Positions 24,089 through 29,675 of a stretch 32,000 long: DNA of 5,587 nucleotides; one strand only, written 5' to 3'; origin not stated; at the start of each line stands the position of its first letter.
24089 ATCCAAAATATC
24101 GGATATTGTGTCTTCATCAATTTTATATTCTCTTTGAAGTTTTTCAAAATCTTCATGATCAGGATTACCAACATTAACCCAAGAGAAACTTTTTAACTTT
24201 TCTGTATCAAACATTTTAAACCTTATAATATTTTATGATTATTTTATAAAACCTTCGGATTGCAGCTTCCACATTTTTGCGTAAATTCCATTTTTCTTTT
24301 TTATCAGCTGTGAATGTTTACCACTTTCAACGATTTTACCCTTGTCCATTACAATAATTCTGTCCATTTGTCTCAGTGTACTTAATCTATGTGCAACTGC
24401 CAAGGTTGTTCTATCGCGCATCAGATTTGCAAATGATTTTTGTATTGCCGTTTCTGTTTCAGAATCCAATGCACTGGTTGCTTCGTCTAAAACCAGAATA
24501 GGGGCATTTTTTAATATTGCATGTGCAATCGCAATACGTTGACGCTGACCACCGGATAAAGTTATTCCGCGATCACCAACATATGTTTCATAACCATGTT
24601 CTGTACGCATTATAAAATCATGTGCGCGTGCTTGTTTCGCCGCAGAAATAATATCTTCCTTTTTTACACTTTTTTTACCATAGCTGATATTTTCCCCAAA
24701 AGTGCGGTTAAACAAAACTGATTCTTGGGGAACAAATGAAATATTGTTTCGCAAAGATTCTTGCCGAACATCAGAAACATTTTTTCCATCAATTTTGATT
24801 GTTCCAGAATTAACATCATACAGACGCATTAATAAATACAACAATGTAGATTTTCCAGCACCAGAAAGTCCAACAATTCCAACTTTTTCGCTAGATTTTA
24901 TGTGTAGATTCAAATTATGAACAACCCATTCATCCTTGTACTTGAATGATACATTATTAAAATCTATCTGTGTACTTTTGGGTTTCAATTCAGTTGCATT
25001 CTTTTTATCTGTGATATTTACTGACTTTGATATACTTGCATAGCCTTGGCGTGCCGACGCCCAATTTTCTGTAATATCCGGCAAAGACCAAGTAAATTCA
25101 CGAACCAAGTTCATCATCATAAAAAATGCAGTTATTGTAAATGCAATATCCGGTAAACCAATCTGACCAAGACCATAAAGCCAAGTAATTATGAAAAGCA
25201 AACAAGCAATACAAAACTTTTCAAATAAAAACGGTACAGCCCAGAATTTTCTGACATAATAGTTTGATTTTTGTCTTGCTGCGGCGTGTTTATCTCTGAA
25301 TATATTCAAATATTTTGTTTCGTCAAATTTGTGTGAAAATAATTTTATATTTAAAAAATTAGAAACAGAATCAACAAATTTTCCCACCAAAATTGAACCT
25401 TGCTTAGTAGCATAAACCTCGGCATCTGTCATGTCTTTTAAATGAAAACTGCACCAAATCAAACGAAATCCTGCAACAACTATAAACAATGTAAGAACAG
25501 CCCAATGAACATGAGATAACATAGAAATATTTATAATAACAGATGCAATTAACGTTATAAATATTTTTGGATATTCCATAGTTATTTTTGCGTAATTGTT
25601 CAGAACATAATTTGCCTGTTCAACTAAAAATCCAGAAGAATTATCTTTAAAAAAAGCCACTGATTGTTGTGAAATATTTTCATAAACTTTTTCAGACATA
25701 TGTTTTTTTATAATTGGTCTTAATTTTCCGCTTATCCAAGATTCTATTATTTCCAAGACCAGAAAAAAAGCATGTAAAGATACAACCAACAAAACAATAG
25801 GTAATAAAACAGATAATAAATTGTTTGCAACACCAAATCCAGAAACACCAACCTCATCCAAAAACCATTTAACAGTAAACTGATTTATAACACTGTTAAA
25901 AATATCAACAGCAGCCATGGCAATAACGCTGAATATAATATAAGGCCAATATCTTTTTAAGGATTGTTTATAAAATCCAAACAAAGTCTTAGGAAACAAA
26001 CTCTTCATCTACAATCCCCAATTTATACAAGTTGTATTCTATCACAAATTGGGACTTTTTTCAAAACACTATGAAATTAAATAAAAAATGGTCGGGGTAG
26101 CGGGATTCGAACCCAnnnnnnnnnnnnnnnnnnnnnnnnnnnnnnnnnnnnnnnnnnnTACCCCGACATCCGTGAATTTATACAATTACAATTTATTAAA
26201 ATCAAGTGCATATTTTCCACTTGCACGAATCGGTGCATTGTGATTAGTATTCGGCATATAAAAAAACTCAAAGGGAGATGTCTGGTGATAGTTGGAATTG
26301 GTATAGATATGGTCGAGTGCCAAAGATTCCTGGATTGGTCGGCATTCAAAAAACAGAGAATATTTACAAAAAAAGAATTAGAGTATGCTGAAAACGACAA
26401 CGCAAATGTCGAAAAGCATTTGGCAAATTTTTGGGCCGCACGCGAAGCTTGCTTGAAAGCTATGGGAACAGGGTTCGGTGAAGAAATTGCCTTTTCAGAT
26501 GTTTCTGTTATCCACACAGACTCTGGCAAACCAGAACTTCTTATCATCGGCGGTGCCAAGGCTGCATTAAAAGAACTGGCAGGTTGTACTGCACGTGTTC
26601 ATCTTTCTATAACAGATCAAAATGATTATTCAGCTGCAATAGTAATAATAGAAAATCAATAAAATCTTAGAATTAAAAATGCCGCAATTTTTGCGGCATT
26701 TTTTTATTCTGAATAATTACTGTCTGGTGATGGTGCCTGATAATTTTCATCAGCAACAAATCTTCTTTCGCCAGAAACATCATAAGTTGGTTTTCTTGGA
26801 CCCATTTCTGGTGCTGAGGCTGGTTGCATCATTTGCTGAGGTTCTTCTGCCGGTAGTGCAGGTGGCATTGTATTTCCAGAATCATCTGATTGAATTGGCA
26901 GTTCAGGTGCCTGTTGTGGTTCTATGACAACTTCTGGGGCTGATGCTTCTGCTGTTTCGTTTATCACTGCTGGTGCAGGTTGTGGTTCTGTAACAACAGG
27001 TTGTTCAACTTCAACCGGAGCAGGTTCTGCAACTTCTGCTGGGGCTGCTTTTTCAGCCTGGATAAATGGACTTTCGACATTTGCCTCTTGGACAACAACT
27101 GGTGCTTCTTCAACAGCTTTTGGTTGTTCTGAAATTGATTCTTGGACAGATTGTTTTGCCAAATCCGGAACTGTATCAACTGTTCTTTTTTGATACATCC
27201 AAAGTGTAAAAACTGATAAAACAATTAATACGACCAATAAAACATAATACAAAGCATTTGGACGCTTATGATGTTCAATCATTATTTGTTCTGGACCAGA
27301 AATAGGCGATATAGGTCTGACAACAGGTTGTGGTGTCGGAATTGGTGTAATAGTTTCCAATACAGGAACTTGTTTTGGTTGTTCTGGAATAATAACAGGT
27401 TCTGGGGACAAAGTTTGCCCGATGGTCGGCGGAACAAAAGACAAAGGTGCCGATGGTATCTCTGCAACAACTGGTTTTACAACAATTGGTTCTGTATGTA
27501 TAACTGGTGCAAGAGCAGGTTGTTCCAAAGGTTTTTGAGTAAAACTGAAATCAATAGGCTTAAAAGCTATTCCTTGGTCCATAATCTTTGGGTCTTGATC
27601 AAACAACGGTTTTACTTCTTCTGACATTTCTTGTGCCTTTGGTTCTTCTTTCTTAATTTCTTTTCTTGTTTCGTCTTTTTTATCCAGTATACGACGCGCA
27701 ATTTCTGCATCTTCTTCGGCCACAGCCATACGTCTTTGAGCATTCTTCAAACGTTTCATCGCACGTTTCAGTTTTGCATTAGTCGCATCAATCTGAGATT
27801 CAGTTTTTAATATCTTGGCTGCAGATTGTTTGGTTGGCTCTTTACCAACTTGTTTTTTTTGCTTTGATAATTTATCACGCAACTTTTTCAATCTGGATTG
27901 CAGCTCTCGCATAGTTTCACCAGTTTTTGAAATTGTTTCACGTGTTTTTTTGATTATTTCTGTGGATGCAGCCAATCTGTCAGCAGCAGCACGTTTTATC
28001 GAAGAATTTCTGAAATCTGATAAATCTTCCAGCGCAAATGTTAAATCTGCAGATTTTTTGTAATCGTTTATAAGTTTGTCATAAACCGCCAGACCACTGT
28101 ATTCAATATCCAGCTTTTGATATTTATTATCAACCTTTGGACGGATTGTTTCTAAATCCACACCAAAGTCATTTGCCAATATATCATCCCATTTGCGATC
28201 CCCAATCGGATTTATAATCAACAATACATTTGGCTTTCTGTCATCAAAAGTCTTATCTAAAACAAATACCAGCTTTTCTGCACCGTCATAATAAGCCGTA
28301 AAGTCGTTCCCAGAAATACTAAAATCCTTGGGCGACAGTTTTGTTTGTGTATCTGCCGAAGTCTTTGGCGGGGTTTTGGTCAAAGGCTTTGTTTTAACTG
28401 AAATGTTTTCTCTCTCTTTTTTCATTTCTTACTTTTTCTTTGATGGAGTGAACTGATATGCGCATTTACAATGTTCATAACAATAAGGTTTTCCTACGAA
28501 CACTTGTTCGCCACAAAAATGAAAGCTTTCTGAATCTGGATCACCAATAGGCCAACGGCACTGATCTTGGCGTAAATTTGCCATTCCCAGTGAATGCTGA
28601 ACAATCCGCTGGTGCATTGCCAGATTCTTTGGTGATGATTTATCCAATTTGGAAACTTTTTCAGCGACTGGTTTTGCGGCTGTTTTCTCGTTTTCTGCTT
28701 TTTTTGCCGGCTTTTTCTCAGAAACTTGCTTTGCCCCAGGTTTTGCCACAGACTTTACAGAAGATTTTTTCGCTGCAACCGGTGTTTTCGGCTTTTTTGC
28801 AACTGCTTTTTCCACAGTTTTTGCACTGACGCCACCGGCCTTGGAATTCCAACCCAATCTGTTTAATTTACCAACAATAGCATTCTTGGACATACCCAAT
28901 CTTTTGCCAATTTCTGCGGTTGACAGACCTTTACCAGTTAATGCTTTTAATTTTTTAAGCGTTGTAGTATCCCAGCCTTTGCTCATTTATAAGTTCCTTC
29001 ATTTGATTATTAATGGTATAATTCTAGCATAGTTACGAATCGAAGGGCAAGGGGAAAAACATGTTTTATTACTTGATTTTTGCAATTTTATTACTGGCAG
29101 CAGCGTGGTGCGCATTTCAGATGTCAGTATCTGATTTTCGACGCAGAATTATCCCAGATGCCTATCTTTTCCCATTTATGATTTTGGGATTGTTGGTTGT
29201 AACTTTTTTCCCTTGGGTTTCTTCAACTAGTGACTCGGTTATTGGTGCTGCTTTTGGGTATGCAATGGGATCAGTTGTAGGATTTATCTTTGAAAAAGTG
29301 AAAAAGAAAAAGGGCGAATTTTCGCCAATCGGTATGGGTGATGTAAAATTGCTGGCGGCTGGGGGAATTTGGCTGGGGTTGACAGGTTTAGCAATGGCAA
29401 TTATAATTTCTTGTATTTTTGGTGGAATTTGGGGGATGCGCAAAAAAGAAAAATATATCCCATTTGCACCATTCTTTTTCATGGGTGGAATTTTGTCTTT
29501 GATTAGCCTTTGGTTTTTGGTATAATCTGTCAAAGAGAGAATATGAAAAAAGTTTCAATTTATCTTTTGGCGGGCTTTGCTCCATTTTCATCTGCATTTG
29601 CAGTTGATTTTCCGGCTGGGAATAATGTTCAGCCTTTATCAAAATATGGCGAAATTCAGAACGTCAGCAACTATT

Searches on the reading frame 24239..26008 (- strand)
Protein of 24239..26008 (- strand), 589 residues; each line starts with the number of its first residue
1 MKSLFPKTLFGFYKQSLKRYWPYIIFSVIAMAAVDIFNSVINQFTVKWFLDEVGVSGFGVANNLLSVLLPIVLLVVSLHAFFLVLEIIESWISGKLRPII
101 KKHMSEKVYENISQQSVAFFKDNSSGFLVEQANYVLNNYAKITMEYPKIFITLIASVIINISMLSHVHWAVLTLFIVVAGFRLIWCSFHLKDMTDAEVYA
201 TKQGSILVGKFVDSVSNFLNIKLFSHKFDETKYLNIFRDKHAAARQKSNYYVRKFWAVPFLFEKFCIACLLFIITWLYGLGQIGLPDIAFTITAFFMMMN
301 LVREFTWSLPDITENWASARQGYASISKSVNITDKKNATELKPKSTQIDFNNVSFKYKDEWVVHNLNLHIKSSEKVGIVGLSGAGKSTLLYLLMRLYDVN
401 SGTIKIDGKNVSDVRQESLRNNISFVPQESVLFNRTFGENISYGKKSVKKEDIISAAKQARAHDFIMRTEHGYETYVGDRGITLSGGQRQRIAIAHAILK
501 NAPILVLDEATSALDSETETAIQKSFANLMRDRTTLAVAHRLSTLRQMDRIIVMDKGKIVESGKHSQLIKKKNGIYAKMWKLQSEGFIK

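Call 8: search_protein_families(library=pfam, proteins=[window:24239-26008:-], max_evalue=0.001)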
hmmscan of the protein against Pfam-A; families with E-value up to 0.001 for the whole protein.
window:24239-26008:- (589 aa): 4 families
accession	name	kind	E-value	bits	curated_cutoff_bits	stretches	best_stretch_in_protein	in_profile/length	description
PF00005.33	ABC_tran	-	6.7e-34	117.9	25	1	363-512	1-137/137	ABC transporter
PF00664.28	ABC_membrane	-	3e-11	44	28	1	23-299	3-271/274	ABC transporter transmembrane region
PF02463.25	SMC_N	-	1.4e-07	31.6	40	1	395-555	102-212/220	RecF/RecN/SMC N terminal domain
PF03193.22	RsgA_GTPase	-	0.00019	21.8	30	1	326-404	60-137/174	RsgA GTPase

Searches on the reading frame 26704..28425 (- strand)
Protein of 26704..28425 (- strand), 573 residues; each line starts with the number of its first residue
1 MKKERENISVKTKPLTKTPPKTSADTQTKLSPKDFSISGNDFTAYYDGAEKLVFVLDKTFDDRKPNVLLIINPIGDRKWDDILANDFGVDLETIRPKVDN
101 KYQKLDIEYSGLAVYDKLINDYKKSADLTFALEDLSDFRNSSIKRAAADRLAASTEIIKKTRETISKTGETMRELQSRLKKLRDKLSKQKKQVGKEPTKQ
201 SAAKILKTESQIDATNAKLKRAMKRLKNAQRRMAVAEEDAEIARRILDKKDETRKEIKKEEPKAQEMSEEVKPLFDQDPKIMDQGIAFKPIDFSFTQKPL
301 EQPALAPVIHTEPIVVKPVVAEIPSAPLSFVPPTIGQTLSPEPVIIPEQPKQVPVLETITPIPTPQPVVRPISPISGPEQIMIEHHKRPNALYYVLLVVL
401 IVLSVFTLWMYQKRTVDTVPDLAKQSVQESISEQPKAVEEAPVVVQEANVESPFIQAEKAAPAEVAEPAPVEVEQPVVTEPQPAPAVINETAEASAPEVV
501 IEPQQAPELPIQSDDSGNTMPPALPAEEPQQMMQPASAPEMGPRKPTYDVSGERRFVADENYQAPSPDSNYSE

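Call 37: search_protein_families(library=pfam, proteins=[window:26704-28425:-], max_evalue=0.01)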
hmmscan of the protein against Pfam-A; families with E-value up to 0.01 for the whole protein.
window:26704-28425:- (573 aa): 0 families

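Call 77: search_protein_families(library=pfam, proteins=[window:26704-28425:-], max_evalue=1)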
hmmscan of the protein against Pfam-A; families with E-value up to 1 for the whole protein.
window:26704-28425:- (573 aa): 6 families
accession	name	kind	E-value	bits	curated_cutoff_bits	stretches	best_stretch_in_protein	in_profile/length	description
PF17192.9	MukF_M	-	0.047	14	25.2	1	137-205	59-128/161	MukF middle domain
PF14712.11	Snapin_Pallidin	-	0.051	14.5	29.6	1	157-228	14-87/89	Snapin/Pallidin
PF24799.1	Paxt-1_C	-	0.15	12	27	1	164-270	90-186/191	Partner of xrn-2 protein 1-like, C-terminal domain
PF01923.23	Cob_adeno_trans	-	0.2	12.2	24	1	147-223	31-110/171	Cobalamin adenosyltransferase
PF19745.5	FUT8_N_cat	-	0.26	10.4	27.6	1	149-295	36-179/499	Alpha-(1,6)-fucosyltransferase N- and catalytic domains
PF02601.20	Exonuc_VII_L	-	0.28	11.1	35.9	1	153-266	152-261/315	Exonuclease VII, large subunit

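Call 83: search_protein_families(library=ncbifam, proteins=[window:26704-28425:-], max_evalue=0.1)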
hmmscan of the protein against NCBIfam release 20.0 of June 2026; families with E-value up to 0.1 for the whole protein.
window:26704-28425:- (573 aa): 12 families
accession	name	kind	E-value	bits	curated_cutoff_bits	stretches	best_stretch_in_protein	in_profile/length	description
NF047515.1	SpiroCoCo_C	equivalog_domain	2.6e-05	23.5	125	1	147-284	143-264/313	SpiroCoCo family coiled-coil protein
NF038350.1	taxis_HmpF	equivalog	6.5e-05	21.5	200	1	94-267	153-324/553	pilus motility taxis protein HmpF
NF003409.0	PRK04778.1-3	equivalog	0.00014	20.8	562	1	101-284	51-236/570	septation ring formation regulator EzrA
NF045487.1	ASRP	equivalog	0.00035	19.3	300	1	128-274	110-254/593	archaea-specific SMC-related protein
TIGR02168.1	SMC_prok_B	equivalog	0.00067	17.5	567.35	1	147-269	796-920/1181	chromosome segregation protein SMC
NF041336.1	CheA_Halo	equivalog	0.003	16.2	950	1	122-229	55-166/666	chemotaxis protein CheA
NF003034.1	PRK03918.1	equivalog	0.0051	14.8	700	1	122-272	584-731/878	DNA double-strand break repair ATPase Rad50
TIGR02169.1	SMC_prok_A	equivalog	0.011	13.5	729.4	1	93-273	192-362/1165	chromosome segregation protein SMC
TIGR00914.1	2A0601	subfamily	0.015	13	701.45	1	393-431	14-51/1051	CusA/CzcA family heavy metal efflux RND transporter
NF045780.1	TrlF_fam_ATP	equivalog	0.033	12.9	350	1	106-267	411-568/944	TrlF family AAA-like ATPase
TIGR00593.1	pola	equivalog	0.042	12.2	600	1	141-263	307-433/890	DNA polymerase I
NF002572.0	PRK02224.1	equivalog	0.066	11.5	1087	1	144-271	323-442/888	DNA double-strand break repair ATPase Rad50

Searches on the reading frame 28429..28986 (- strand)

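Call 37: search_protein_families(library=pfam, proteins=[window:28429-28986:-], max_evalue=0.01)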
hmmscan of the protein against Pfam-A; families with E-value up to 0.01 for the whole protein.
window:28429-28986:- (185 aa): 1 family
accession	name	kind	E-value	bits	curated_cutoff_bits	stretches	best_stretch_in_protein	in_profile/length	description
PF07750.17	GcrA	-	1.5e-27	97.3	26.9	1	5-184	3-152/155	GcrA cell cycle regulator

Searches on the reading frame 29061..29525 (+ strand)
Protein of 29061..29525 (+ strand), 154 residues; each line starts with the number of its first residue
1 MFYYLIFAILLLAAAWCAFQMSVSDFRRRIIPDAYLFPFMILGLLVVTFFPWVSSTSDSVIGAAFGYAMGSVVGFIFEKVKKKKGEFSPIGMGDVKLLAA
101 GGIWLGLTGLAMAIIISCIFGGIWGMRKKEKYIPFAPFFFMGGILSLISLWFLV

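Call 37: search_protein_families(library=pfam, proteins=[window:29061-29525:+], max_evalue=0.01)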
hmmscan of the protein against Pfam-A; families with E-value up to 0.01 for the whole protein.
window:29061-29525:+ (154 aa): 2 families
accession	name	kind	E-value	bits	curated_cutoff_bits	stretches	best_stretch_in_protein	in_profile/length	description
PF01478.23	Peptidase_A24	-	3.3e-17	63.3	26.5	1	13-126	2-104/104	Type IV leader peptidase family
PF12698.13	ABC2_membrane_3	-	0.0047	16.5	31.6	1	62-153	171-260/347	ABC-2 family transporter protein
